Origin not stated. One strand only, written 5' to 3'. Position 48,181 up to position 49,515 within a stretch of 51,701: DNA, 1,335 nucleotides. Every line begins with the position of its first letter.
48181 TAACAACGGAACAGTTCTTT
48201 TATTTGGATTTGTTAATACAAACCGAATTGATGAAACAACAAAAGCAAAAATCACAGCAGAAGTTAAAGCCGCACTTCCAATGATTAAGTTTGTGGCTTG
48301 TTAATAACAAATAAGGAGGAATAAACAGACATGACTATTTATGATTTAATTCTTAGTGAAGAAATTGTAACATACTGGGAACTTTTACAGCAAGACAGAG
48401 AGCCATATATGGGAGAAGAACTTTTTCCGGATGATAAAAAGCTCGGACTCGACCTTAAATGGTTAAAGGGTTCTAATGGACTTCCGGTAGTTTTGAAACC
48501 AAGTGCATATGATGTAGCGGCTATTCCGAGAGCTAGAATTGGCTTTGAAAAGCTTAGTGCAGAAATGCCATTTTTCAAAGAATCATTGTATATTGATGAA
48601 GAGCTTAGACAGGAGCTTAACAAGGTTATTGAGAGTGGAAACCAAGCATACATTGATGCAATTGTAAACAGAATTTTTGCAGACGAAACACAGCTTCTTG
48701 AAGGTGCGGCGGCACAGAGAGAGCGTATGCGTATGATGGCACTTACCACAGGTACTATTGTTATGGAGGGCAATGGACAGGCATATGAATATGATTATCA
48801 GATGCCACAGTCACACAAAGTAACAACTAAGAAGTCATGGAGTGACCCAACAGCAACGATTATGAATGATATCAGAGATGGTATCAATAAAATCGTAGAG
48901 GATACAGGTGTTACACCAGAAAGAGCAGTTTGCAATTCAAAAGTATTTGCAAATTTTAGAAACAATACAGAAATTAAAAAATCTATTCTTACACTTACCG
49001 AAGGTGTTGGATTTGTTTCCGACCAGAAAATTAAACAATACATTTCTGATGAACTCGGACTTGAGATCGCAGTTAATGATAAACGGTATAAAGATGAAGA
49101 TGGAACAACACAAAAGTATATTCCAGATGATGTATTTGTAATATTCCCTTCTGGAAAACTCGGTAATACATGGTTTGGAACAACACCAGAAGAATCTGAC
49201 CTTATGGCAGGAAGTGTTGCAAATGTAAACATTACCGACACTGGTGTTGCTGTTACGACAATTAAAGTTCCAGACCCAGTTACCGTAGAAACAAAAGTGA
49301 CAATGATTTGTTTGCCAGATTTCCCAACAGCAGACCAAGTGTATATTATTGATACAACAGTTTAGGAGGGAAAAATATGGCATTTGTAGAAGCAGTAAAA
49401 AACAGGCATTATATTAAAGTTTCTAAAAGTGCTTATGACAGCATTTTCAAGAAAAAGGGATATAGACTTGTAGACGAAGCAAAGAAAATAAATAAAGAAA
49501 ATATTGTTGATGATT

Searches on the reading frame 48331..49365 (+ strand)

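Call 18: search_protein_families(library=pfam, proteins=[window:48331-49365:+], max_evalue=0.01)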
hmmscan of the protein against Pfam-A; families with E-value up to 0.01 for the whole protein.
window:48331-49365:+ (344 aa): 1 family
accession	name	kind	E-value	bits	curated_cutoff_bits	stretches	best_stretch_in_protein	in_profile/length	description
PF03864.22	Phage_cap_E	-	1.5e-45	156.1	22.9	1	20-338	13-325/329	Phage major capsid protein E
